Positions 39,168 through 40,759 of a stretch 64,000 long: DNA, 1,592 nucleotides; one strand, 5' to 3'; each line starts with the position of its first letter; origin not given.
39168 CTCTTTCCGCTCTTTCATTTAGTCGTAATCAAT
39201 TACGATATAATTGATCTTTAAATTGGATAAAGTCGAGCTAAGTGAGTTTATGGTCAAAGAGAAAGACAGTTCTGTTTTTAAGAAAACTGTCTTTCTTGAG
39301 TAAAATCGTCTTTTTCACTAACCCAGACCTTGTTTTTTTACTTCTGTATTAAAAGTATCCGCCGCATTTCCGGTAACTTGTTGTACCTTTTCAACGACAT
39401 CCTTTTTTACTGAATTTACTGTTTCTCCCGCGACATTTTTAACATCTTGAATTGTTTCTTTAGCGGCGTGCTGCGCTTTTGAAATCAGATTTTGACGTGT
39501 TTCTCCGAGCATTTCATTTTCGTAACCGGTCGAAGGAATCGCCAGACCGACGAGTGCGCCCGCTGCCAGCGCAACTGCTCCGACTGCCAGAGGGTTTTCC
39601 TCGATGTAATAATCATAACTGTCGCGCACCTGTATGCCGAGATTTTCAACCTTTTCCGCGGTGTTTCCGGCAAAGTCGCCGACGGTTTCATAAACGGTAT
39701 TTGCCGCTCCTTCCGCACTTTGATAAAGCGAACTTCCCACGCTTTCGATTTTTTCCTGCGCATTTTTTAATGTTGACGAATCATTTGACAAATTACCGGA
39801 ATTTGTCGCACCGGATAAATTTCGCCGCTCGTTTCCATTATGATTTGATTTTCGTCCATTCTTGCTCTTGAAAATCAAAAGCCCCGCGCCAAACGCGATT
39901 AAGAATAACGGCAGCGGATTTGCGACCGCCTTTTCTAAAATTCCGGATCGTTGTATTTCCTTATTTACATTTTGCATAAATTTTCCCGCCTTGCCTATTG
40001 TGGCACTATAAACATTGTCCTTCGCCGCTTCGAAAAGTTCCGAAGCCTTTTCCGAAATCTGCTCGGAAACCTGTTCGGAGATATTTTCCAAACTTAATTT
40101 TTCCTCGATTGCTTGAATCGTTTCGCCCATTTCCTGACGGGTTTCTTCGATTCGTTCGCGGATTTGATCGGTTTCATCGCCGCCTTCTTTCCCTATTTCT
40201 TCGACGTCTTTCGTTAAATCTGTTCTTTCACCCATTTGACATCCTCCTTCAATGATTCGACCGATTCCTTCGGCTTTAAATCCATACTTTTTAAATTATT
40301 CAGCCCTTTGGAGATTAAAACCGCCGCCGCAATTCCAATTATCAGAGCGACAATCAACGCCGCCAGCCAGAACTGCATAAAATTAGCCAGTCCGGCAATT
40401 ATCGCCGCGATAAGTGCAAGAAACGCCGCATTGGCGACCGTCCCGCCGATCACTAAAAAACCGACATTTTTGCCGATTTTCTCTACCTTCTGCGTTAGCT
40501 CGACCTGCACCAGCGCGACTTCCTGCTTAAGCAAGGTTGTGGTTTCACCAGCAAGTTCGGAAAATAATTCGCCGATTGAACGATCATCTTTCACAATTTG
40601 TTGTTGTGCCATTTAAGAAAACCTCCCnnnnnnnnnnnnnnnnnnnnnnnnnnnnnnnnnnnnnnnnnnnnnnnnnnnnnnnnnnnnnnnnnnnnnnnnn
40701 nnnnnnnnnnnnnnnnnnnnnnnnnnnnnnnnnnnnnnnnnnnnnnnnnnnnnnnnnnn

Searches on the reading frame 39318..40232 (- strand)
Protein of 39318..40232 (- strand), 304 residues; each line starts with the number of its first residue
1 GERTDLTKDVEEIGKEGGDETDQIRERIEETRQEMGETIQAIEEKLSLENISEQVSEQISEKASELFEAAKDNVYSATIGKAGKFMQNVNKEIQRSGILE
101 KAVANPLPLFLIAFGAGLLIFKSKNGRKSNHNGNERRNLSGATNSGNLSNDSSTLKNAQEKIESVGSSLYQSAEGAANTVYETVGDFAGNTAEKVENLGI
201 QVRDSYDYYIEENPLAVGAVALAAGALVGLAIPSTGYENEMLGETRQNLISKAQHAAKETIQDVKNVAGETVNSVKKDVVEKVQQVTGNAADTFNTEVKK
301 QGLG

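Call 52: search_protein_families(library=pfam, proteins=[window:39318-40232:-], max_evalue=0.001)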
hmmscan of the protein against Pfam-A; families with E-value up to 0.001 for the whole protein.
window:39318-40232:- (304 aa): 2 families
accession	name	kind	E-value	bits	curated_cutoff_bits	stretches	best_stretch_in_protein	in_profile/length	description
PF12277.13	DUF3618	-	2.4e-08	34.5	24.9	1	19-63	2-46/47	Protein of unknown function (DUF3618)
PF01442.23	Apolipoprotein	-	0.00038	20.7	90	0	8-72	99-165/190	Apolipoprotein A1/A4/E domain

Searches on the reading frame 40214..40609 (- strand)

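Call 52: search_protein_families(library=pfam, proteins=[window:40214-40609:-], max_evalue=0.001)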
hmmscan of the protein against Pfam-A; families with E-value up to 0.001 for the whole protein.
window:40214-40609:- (131 aa): 1 family
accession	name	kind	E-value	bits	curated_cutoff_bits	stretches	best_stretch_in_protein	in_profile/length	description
PF07332.16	Phage_holin_3_6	-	3.1e-29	101.8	28.4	1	13-128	1-116/116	Putative Actinobacterial Holin-X, holin superfamily III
